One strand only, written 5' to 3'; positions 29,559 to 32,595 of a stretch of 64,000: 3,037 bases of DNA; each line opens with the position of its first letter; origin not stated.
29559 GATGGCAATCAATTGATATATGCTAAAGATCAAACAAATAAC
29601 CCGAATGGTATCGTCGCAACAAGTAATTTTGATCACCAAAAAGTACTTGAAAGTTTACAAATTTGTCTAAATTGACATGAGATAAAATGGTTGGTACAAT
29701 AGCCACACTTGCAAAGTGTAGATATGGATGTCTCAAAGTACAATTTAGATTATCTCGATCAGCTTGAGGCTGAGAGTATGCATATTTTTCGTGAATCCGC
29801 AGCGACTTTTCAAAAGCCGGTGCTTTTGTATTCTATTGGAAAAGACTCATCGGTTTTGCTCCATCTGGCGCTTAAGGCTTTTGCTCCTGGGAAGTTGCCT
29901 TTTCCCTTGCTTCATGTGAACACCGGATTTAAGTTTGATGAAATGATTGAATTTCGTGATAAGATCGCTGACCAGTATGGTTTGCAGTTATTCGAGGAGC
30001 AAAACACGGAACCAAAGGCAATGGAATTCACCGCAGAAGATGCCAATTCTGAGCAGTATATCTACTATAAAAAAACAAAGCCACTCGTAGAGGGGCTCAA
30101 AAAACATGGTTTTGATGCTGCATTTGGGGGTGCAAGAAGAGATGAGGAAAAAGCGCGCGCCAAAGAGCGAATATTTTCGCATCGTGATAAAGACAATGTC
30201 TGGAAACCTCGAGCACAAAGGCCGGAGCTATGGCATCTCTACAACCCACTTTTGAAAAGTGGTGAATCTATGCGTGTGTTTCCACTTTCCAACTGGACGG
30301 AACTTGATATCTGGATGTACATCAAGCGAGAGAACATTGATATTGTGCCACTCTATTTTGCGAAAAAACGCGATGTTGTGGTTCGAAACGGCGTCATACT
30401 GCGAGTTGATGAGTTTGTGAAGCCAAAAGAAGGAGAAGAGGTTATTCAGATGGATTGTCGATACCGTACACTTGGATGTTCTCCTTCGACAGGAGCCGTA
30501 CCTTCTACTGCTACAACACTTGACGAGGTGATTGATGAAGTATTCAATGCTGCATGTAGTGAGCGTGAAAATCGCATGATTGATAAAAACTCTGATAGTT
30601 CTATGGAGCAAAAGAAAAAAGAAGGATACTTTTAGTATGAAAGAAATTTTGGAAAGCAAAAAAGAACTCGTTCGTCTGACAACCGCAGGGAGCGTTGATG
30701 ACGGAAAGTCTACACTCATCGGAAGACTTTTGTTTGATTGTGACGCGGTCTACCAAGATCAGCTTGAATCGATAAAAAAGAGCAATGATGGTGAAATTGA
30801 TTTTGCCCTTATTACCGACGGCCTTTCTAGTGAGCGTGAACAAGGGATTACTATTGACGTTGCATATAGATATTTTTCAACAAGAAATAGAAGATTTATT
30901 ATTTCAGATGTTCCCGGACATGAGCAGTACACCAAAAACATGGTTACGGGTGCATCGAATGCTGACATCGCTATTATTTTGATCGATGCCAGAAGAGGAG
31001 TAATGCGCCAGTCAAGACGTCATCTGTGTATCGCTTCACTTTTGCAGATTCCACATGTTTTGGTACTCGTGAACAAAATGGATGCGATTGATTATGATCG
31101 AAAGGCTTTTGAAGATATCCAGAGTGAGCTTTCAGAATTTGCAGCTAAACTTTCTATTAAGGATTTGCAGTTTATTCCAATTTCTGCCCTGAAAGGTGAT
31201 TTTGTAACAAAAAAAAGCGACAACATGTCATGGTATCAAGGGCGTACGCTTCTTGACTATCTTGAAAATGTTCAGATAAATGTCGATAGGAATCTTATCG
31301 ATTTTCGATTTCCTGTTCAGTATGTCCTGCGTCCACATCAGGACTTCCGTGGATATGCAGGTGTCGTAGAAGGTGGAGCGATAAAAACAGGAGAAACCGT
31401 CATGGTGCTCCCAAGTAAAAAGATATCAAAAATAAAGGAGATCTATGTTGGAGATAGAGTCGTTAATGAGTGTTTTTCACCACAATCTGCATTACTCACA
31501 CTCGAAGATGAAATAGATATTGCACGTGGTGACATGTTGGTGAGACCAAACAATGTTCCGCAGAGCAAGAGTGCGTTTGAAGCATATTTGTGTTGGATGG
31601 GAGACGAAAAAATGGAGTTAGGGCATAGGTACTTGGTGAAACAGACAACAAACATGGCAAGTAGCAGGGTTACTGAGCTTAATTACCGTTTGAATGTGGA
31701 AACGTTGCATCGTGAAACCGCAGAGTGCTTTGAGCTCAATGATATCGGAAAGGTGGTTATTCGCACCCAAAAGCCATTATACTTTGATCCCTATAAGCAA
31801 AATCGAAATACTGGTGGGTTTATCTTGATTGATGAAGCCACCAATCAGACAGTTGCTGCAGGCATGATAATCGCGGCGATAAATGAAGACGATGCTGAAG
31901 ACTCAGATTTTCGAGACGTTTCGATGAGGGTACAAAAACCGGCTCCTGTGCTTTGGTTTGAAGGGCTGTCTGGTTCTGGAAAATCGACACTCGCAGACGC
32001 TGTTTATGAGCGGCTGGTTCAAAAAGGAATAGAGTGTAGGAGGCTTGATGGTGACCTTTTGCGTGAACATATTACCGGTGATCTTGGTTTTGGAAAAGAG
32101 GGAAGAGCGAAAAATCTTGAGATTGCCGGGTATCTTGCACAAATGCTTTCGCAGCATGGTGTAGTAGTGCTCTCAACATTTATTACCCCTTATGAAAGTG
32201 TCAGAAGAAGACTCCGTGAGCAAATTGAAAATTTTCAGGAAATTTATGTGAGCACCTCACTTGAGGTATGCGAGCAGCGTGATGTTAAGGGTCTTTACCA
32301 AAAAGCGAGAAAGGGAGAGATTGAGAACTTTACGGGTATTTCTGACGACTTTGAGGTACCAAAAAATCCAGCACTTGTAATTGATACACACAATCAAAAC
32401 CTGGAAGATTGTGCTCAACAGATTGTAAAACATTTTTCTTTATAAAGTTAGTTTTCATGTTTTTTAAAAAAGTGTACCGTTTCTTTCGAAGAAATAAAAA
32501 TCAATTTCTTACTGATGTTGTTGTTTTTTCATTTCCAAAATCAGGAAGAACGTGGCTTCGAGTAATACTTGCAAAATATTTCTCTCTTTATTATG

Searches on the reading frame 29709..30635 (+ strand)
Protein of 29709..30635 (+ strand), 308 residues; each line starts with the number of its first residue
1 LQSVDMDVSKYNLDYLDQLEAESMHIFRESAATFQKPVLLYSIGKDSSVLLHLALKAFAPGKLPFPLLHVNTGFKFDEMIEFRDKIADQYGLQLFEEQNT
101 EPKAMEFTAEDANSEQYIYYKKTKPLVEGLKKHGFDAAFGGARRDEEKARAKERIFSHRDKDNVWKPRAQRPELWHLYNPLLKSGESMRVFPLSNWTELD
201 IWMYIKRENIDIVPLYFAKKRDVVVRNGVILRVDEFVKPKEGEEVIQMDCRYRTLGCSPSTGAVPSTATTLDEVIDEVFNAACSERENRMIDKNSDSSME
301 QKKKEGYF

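Call 10: search_protein_families(library=pfam, proteins=[window:29709-30635:+])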
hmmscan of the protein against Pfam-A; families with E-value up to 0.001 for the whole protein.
window:29709-30635:+ (308 aa): 1 family
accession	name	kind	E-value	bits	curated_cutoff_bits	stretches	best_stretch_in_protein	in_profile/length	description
PF01507.26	PAPS_reduct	-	2.8e-49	167.9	22.5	1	37-262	2-174/175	Phosphoadenosine phosphosulfate reductase domain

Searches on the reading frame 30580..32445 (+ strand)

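Call 10: search_protein_families(library=pfam, proteins=[window:30580-32445:+])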
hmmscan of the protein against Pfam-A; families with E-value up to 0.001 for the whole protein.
window:30580-32445:+ (621 aa): 9 families
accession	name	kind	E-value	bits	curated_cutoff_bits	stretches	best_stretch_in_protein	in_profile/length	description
PF01583.26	APS_kinase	-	6.6e-51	172.8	21.1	1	457-602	4-152/152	Adenylylsulphate kinase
PF00009.33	GTP_EFTU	-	2.4e-44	151.6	26.5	1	29-228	2-182/188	Elongation factor Tu GTP binding domain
PF22594.2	GTP-eEF1A_C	-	4.3e-27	94.9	27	1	333-430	2-100/101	GTP-eEF1A C-terminal domain-like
PF13671.12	AAA_33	-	5.7e-07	30.4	27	1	457-569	1-116/143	AAA domain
PF01926.29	MMR_HSR1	-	2e-06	28.3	21.9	0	83-165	25-112/113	50S ribosome-binding GTPase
PF03193.22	RsgA_GTPase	-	4.9e-06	26.9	30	0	419-482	74-133/174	RsgA GTPase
PF13555.12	AAA_29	-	0.0002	21.5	27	0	449-479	17-46/61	P-loop containing region of AAA domain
PF13238.12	AAA_18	-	0.00031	21.7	29.4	0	461-578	4-118/128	AAA domain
PF24883.2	NPHP3_N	-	0.00051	20.7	24.8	0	443-486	11-53/164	Nephrocystin 3, N-terminal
